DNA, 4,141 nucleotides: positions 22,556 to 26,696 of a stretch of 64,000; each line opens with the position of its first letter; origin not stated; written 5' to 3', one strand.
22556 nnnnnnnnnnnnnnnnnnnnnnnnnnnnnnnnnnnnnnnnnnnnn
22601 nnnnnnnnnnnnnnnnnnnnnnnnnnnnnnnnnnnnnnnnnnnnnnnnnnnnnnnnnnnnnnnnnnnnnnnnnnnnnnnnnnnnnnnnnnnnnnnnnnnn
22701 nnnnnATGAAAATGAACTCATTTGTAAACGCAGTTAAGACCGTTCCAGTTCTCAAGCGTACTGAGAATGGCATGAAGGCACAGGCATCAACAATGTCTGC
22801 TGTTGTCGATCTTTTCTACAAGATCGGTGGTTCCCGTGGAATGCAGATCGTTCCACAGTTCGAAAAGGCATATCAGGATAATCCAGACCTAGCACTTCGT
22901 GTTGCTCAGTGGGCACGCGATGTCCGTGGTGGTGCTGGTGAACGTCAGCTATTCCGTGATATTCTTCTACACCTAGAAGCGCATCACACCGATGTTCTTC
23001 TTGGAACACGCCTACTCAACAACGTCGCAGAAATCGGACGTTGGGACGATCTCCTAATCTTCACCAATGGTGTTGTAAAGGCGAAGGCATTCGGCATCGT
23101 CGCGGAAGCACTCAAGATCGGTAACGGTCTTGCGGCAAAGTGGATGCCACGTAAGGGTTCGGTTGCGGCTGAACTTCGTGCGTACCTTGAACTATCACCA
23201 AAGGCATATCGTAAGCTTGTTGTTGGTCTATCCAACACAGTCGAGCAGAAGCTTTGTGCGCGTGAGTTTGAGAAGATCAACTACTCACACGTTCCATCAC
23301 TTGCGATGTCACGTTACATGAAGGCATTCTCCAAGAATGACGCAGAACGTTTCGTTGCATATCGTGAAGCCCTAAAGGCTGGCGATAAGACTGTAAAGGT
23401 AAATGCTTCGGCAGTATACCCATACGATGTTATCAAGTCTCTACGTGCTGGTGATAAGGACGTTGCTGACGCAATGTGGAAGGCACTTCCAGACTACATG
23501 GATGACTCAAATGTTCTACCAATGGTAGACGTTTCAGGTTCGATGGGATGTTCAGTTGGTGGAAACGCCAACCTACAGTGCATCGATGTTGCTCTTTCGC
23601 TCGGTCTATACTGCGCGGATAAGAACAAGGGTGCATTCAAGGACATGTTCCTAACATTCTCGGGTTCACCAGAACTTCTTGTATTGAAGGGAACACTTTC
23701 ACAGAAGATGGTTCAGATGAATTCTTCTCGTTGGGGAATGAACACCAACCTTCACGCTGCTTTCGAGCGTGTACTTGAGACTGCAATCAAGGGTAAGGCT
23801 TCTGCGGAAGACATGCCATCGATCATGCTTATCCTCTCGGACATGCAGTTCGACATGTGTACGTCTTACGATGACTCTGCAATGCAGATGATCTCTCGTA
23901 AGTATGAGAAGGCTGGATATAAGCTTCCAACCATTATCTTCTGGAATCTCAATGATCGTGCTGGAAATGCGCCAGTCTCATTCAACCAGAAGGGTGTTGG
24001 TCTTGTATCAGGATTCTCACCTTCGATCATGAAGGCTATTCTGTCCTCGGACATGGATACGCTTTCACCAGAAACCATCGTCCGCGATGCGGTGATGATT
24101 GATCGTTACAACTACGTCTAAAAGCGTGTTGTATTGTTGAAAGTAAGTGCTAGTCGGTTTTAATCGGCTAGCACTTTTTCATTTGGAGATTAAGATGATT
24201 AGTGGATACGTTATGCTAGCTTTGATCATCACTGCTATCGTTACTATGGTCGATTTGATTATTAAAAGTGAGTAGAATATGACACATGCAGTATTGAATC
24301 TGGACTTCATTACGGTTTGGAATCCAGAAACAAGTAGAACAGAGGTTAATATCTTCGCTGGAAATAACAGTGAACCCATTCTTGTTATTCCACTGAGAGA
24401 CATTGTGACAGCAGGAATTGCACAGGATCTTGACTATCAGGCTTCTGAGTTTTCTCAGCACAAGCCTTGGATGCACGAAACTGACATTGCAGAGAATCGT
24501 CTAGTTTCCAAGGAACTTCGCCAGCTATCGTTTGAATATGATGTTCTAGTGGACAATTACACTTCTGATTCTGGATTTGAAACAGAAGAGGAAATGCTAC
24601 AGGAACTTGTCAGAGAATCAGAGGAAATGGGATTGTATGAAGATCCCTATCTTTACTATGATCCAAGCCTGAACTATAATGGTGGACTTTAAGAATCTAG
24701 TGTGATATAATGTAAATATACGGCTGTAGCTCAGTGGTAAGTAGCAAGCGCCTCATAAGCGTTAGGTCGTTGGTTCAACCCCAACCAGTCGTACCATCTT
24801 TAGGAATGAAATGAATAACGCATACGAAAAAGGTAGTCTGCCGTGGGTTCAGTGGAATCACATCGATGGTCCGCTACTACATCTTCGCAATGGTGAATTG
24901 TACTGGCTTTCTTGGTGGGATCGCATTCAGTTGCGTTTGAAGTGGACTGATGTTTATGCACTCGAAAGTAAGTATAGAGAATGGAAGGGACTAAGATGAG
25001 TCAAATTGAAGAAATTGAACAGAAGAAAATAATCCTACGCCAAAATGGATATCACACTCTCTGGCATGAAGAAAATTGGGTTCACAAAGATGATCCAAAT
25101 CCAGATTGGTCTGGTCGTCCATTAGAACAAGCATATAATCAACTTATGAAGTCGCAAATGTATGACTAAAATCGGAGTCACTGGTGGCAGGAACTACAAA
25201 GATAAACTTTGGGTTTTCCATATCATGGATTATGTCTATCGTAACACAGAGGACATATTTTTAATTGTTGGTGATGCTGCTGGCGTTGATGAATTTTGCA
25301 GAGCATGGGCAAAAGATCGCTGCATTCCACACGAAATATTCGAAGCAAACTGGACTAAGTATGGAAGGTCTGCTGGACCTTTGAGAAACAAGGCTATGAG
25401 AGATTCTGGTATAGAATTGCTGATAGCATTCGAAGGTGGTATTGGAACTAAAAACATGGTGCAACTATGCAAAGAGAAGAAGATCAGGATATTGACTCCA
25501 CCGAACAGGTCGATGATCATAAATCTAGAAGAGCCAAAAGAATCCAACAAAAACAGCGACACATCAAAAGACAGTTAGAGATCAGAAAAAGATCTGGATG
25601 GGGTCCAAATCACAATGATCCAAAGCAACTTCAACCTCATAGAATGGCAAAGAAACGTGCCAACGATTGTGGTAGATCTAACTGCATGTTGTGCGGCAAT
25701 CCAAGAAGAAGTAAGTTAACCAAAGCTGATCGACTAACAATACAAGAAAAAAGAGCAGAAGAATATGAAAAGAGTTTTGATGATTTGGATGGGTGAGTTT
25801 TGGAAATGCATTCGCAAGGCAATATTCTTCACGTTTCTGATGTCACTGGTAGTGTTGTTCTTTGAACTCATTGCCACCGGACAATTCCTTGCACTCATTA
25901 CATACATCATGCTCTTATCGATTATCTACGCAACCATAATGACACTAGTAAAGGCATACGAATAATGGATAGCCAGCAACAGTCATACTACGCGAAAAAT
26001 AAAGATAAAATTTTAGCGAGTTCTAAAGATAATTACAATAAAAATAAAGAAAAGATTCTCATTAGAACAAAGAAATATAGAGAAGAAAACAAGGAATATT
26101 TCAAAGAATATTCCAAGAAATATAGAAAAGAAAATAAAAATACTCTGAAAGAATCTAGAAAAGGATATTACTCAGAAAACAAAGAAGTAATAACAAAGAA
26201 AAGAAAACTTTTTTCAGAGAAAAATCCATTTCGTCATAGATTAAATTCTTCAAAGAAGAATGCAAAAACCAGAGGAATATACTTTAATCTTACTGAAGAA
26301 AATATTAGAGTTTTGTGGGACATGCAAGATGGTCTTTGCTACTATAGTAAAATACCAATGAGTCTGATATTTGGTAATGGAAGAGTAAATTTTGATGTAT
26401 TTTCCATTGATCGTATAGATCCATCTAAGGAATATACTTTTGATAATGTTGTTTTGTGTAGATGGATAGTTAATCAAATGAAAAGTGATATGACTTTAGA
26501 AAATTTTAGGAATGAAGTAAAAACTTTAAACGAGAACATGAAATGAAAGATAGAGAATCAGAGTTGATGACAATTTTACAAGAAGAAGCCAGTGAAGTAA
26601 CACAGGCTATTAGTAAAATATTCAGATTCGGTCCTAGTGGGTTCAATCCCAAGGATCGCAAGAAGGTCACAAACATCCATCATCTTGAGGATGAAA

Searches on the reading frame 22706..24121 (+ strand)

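Call 10: search_protein_families(library=phrogs, proteins=[window:22706-24121:+], max_evalue=0.001)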
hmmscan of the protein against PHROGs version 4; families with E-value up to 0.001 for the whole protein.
window:22706-24121:+ (471 aa): 2 families
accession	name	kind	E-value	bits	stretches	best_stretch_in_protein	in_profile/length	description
phrog_850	-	DNA, RNA and nucleotide metabolism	1.3e-146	490.2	1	3-469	1-475/476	RNA-binding protein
phrog_12912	-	unknown function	4e-15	57.3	1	49-211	22-183/211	-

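Call 81: search_protein_families(library=pfam, proteins=[window:22706-24121:+], max_evalue=0.001)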
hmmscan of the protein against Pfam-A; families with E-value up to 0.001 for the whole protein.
window:22706-24121:+ (471 aa): 2 families
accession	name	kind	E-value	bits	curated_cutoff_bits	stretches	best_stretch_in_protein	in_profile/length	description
PF25043.1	DUF7788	-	4.2e-46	157.4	27.1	1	271-449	3-186/221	Domain of unknown function (DUF7788)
PF11443.14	DUF2828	-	1.8e-28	100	29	2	176-260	298-394/405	Domain of unknown function (DUF2828)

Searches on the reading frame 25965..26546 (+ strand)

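Call 105: search_protein_families(library=phrogs, proteins=[window:25965-26546:+], max_evalue=0.001)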
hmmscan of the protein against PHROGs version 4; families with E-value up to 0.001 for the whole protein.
window:25965-26546:+ (193 aa): 6 families
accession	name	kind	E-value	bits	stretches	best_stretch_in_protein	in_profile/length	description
phrog_3322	-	DNA, RNA and nucleotide metabolism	3.7e-24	86.4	1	44-192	4-152/162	endonuclease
phrog_1035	-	DNA, RNA and nucleotide metabolism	1.7e-20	75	1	22-188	76-225/271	endonuclease VII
phrog_3118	-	DNA, RNA and nucleotide metabolism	3.2e-18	67.2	1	89-180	14-103/287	HNH endonuclease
phrog_1400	-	moron, auxiliary metabolic gene and host takeover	7.6e-10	40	1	85-191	5-104/251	Srd anti-sigma factor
phrog_4592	-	moron, auxiliary metabolic gene and host takeover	1.6e-08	35.6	1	61-182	37-141/170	decoy of host sigma70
phrog_17714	-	unknown function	0.0008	20.7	1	5-69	19-83/129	-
